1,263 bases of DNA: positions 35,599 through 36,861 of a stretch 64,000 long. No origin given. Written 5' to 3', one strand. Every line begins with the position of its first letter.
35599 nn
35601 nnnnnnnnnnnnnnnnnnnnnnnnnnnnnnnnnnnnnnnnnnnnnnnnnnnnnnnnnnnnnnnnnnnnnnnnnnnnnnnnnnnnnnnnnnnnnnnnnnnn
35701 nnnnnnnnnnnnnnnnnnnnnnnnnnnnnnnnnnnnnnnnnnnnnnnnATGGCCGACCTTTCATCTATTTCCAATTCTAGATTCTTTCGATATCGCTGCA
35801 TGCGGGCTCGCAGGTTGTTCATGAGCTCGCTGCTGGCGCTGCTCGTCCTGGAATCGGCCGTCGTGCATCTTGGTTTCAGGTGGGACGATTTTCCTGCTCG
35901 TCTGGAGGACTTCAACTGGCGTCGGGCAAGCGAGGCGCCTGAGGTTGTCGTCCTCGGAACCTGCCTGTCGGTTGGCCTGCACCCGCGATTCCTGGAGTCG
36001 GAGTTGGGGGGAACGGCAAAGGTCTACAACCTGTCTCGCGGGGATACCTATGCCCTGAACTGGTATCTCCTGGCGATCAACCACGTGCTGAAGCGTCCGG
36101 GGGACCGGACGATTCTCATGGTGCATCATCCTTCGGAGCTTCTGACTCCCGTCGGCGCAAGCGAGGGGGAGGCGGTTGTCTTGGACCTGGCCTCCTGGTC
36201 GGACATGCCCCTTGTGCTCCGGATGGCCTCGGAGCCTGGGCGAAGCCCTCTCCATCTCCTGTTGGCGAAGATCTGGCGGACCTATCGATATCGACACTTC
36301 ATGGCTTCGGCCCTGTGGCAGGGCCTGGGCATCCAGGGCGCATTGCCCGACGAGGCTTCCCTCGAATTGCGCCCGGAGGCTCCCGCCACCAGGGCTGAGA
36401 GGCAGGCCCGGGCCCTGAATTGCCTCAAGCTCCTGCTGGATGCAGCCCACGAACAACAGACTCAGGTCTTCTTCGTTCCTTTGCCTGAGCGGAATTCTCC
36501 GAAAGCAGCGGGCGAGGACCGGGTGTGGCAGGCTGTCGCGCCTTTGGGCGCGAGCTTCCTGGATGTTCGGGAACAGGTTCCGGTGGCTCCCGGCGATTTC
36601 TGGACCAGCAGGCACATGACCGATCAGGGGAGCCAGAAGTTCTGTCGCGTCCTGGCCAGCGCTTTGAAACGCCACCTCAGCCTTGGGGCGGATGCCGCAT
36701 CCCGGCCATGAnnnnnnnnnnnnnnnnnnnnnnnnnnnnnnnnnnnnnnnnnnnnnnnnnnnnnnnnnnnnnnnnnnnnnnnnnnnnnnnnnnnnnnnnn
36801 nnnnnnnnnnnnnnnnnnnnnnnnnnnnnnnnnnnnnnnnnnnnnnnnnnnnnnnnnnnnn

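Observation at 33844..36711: Lower-GC island with an MBOAT (AlgI/DltB-like) gene and a periplasmic partner behind a 545-bp non-coding leader; a second glycan O-modification machine 9 kb from the carbamoyltransferase fusion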

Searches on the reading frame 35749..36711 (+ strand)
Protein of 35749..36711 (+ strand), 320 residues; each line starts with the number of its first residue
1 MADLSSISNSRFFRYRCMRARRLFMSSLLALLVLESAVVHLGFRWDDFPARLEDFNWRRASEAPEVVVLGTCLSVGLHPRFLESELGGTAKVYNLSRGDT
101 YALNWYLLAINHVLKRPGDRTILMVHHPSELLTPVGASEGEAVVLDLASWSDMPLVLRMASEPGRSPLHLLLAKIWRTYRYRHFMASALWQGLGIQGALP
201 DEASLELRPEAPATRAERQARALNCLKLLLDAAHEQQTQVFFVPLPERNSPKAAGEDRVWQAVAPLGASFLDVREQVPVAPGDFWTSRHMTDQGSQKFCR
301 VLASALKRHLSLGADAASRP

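Call 3: search_protein_families(library=pfam, proteins=[window:35749-36711:+], max_evalue=0.01)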
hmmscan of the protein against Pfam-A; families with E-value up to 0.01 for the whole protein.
window:35749-36711:+ (320 aa): 0 families

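Call 8: find_homologous_proteins(query=window:35800-36708:+, max_evalue=0.001)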
Query window:35800-36708:+ (303 aa): 6 proteins with E <= 0.001 among 8000 candidates.
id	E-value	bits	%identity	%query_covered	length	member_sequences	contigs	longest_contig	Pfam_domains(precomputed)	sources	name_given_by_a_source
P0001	8.3e-200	680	100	100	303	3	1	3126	-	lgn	-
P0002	5.2e-98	346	56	100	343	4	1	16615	-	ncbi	-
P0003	1.9e-95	338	52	100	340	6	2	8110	-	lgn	-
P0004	8.2e-93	329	52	100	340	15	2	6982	-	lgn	-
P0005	9.4e-93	329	53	96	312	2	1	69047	-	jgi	-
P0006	4.5e-69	251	45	100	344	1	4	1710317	-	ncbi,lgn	-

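Call 9: search_protein_families(library=ncbifam, proteins=[window:35800-36711:+], max_evalue=0.1)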
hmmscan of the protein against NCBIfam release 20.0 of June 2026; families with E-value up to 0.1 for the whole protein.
window:35800-36711:+ (303 aa): 0 families

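Call 11: find_encoding_contigs(protein=P0006, flank=10000, max_places=3)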
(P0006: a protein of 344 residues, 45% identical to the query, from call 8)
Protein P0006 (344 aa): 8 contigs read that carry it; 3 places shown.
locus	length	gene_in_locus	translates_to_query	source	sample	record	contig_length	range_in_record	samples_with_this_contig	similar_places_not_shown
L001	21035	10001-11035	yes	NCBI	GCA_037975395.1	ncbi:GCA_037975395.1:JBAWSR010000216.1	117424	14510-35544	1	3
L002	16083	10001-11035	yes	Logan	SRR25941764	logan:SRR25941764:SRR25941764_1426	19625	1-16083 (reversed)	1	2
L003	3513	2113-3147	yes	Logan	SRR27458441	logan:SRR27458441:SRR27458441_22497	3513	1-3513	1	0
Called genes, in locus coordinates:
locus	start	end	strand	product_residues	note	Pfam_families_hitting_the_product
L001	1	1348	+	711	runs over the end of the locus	PF09371:Tex_N, PF22706:Tex_central_region, PF14639:YqgF (faint), PF16921:Tex_YqgF, PF14635:HHH_7, PF12836:HHH_3, PF17674:HHH_9, PF00575:S1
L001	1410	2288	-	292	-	PF01464:SLT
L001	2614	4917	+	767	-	PF00924:MS_channel_2nd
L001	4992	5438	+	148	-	PF03203:MerC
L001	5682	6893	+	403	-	PF01546:Peptidase_M20, PF07687:M20_dimer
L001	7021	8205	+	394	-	PF12773:DZR (faint), PF00092:VWA, PF13519:VWA_2, PF25106:VWA_4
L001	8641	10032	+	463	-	PF03062:MBOAT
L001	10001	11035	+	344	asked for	-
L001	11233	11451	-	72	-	-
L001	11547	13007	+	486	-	PF02310:B12-binding, PF04055:Radical_SAM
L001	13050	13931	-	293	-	PF01149:Fapy_DNA_glyco, PF06831:H2TH, PF06827:zf-FPG_IleRS (weak)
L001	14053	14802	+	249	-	-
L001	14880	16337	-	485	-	PF00291:PALP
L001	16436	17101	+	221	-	-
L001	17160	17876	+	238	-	-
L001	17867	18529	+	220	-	PF00702:Hydrolase, PF13419:HAD_2, PF13242:Hydrolase_like (weak)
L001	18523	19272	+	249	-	PF00483:NTP_transferase, PF12804:NTP_transf_3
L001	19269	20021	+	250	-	PF00483:NTP_transferase, PF12804:NTP_transf_3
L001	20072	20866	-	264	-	PF00535:Glycos_transf_2, PF13641:Glyco_tranf_2_3 (faint)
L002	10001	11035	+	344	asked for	-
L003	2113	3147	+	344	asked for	-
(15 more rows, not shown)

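Call 13: find_related_loci(query=A1, collection=genome_contigs, flank=10000)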
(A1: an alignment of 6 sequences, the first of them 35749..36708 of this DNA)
Query A1 (320 aa) in genome_contigs; peptide patterns used: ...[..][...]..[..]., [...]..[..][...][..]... (x = any residue, [..] = any of these).
63 stretches matched a pattern; 3 encode a relative of the query (tblastn E <= 1e-3); 3 distinct loci.
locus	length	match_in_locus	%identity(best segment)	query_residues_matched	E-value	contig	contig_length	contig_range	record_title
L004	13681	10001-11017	55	5-320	1e-109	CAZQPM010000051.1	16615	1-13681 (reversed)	MAG TPA_asm: uncultured Burkholderiales bacterium isolate SRP216815_co1_43 genome assembly, contig: NODE_4201_length_166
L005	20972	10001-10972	53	17-320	2e-91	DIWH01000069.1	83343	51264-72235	MAG TPA_asm: bacterium UBP9_UBA6111 isolate UBA6111 UBA6111_contig_3776, whole genome shotgun sequence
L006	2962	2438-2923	60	1-162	2e-56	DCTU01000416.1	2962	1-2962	MAG TPA_asm: bacterium UBP9_UBA1432 isolate UBA1432 UBA1432_contig_169334, whole genome shotgun sequence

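Call 21: search_solved_structures(query=A1, max_evalue=10)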
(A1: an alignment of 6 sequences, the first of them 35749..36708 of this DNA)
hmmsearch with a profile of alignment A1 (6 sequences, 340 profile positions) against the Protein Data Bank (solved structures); distinct sequences matched with E-value up to 10: 3.
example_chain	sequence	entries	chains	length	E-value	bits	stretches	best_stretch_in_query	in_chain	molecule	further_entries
9hi4_C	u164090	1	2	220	0.37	13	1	245-299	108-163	FI6-focused design_03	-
4r5d_A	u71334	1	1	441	0.71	12.1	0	311-333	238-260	Leucine rich repeat protein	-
9bk1_A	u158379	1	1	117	0.73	12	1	226-280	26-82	L-PSP family protein PSPTO_0102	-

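Call 25: search_protein_families(library=pfam, alignment_id=A1, max_evalue=10)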
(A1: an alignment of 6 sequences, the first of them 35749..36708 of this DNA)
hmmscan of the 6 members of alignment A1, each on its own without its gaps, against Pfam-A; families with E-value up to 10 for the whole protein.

A. member 1, window:35749-36708:+ (320 aa): 1 family
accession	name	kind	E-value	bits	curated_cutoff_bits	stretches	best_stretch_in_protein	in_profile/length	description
PF00857.26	Isochorismatase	-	0.065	13.8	27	1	215-289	19-94/175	Isochorismatase domain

B. families by the number of members that match (of 6 scanned): 2 families
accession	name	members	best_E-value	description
PF11837.13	INV_N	2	0.16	Beta-fructofuranosidase, N-terminal domain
PF00857.26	Isochorismatase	1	0.065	Isochorismatase domain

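Call 27: predict_structure(alignment_id=A1)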
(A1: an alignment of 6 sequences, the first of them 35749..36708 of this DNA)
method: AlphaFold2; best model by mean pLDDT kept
length: 320 residues; sequences in the alignment: 6
mean_pLDDT: 54.6   pTM: 0.55
mean pLDDT of the five models: 54.6, 48.9, 47.2, 46.4, 42.6
residues with pLDDT >= 90: 0; 70-90: 58; 50-70: 122; < 50: 140
segments of 3 or more residues with pLDDT < 50: 1-21, 30-32, 34-61, 96-103, 134-148, 163-211, 315-320
pLDDT, mean of each block of 10 residues (from residue 1): 33 41 50 45 39 44 55 57 69 52 50 56 60 43 39 52 42 42 45 38 36 58 66 68 71 58 69 81 75 83 81 46
secondary structure, 60 per line:
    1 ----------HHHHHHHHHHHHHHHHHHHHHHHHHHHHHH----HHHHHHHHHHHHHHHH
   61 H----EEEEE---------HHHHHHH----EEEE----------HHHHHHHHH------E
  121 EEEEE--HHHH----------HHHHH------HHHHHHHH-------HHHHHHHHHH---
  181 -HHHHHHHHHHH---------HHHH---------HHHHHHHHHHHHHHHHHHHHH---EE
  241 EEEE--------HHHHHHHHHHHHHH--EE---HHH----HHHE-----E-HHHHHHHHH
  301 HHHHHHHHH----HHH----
elements in order: H11-40 H45-61 E66-70 H80-86 E91-94 H105-113 E120-125 H128-131 H142-146 H153-160 H168-177 H182-192 H202-205 H215-235 E239-244 H253-266 H292-309

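Call 30: search_protein_representatives(alignment_id=A1)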
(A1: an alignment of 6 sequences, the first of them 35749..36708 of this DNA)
Query: 6 sequences, 340 profile positions. Proteins with E-value up to 0.001 (for the whole library): 159; up to 1e-10: 49; up to 1e-30: 5. The best 150 are listed.
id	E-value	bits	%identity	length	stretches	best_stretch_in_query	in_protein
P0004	1.9e-191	651.8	-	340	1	1-340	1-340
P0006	1.2e-167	573.5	-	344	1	1-340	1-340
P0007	1.2e-48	182.3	-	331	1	1-330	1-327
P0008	1.4e-45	172.2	-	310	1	18-328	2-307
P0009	1.5e-31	126.1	-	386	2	13-202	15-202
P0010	5.3e-30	121.0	-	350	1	1-330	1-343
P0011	8.2e-28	113.8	-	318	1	54-328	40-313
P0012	4.2e-27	111.5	-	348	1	15-330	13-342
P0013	3.0e-26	108.7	-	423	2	14-195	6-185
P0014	7.0e-26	107.5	-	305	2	4-213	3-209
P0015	1.0e-25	106.9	-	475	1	28-330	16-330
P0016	1.8e-25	106.1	-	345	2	50-214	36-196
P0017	4.9e-25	104.7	-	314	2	42-207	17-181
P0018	7.6e-25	104.1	-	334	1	62-337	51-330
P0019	3.9e-24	101.7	-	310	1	1-268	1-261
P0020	1.2e-23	100.2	-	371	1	49-331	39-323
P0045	2.1e-14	69.7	-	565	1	48-330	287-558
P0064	5.1e-07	45.5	-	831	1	7-327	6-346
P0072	3.1e-06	42.9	-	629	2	56-125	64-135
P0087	1.5e-05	40.6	-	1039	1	212-327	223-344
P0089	2.3e-05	40.0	-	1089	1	25-337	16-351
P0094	3.2e-05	39.6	-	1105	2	36-163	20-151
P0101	5.1e-05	38.9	-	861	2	246-329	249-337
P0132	3.2e-04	36.2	-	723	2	264-332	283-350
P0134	3.5e-04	36.1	-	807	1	61-326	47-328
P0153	6.0e-04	35.3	-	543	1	60-331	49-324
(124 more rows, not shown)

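Call 32: fold_search(model_id=the predicted structure, library=pdb)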
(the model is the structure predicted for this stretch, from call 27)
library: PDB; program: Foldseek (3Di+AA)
matches with E <= 10: 1576; with E <= 0.001: 0
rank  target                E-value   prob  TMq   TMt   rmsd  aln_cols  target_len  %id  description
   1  1deo_A                4.5e-03  0.99  0.36  0.47   9.8       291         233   14  RHAMNOGALACTURONAN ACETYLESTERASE FROM ASPERGILLUS ACULEATUS AT 1.55 A RESOLUTION WITH SO4 IN THE ACTIVE SITE (released 2000-04-26)
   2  5tie                  1.0e-02  1.00  0.36  0.58   9.7       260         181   12  x-ray structure of acyl-CoA thioesterase I, TesA, mutant M141L/Y145K/L146K at pH 7.5 in complex with octanoic acid (released 2017-04-26)
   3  3c1u                  1.1e-02  0.99  0.37  0.48   9.6       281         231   13  D192N mutant of Rhamnogalacturonan acetylesterase (released 2008-08-05)
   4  6lfb                  1.3e-02  1.00  0.36  0.59   7.6       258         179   12  E. coli Thioesterase I mutant DG (released 2020-07-15)
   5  5tic_A                2.1e-02  1.00  0.36  0.59   7.5       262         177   10  X-ray structure of wild-type E. coli Acyl-CoA thioesterase I at pH 5 (released 2017-04-26)
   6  5tif                  2.2e-02  0.99  0.36  0.58   8.0       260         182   13  x-ray structure of acyl-CoA thioesterase I, TesA, triple mutant M141L/Y145K/L146K in complex with octanoic acid (released 2017-04-26)
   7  4jgg_A                2.3e-02  0.98  0.33  0.53   6.3       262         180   14  Crystal Structure of TesA (released 2013-08-14)
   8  4h08                  2.6e-02  0.97  0.31  0.45  10.0       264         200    9  Crystal structure of a putative hydrolase (BT3161) from Bacteroides thetaiotaomicron VPI-5482 at 1.80 A resolution (released 2012-10-17)
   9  6lfc_D                3.6e-02  0.96  0.32  0.52   9.7       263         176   10  E. coli Thioesterase I mutant DG (released 2020-07-15)
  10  3p94_D                3.8e-02  0.97  0.20  0.30   5.6       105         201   16  Crystal structure of a GDSL-like Lipase (BDI_0976) from Parabacteroides distasonis ATCC 8503 at 1.93 A resolution (released 2010-11-03)
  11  2o14                  4.0e-02  0.96  0.33  0.30   8.6       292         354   12  X-Ray Crystal Structure of Protein YXIM_BACsu from Bacillus subtilis. Northeast Structural Genomics Consortium Target SR (released 2006-12-12)
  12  5tid                  4.2e-02  0.97  0.34  0.53   8.2       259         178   14  X-ray structure of acyl-CoA thioesterase I, TesA, mutant M141L/Y145K/L146K at pH 5 in complex with octanoic acid (released 2017-04-26)
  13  3gk0_E                5.2e-02  0.23  0.18  0.21  14.1       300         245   16  Crystal structure of pyridoxal phosphate biosynthetic protein from Burkholderia pseudomallei (released 2009-03-17)
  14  3p94_C                5.5e-02  0.96  0.20  0.30   5.6       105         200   16  Crystal structure of a GDSL-like Lipase (BDI_0976) from Parabacteroides distasonis ATCC 8503 at 1.93 A resolution (released 2010-11-03)
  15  6lfc_B                5.5e-02  0.92  0.31  0.51   9.9       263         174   11  E. coli Thioesterase I mutant DG (released 2020-07-15)
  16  1j00                  5.8e-02  0.98  0.37  0.60   9.4       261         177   13  E. coli Thioesterase I/Protease I/Lysophospholipase L1 in complexed with diethyl phosphono moiety (released 2003-07-08)
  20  1u8u                  8.0e-02  0.98  0.37  0.60   8.0       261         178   13  E. coli Thioesterase I/Protease I/Lysophospholiase L1 in complexed with octanoic acid (released 2005-04-05)
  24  1ivn                  1.0e-01  0.97  0.37  0.60   9.5       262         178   12  E.coli Thioesterase I/Protease I/Lysophospholiase L1 (released 2003-07-08)
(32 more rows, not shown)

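Call 33: search_protein_families(library=pfam, alignment_id=A3, max_evalue=0.1)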
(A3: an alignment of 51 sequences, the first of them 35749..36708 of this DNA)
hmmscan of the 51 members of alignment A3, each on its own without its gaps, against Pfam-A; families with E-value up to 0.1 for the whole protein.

A. member 1, window:35749-36708:+ (320 aa): 1 family
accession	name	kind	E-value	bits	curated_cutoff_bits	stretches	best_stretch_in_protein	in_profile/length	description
PF00857.26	Isochorismatase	-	0.065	13.8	27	0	215-289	19-94/175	Isochorismatase domain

B. families by the number of members that match (of 51 scanned): 6 families
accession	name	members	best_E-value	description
PF13472.12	Lipase_GDSL_2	9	3.1e-07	GDSL-like Lipase/Acylhydrolase family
PF16822.11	ALGX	3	0.02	SGNH hydrolase-like domain, acetyltransferase AlgX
PF00857.26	Isochorismatase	2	0.032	Isochorismatase domain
PF04311.20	DUF459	1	0.0035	Protein of unknown function (DUF459)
PF00657.28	Lipase_GDSL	1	0.0061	GDSL-like Lipase/Acylhydrolase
PF13458.12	Peripla_BP_6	1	0.08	Periplasmic binding protein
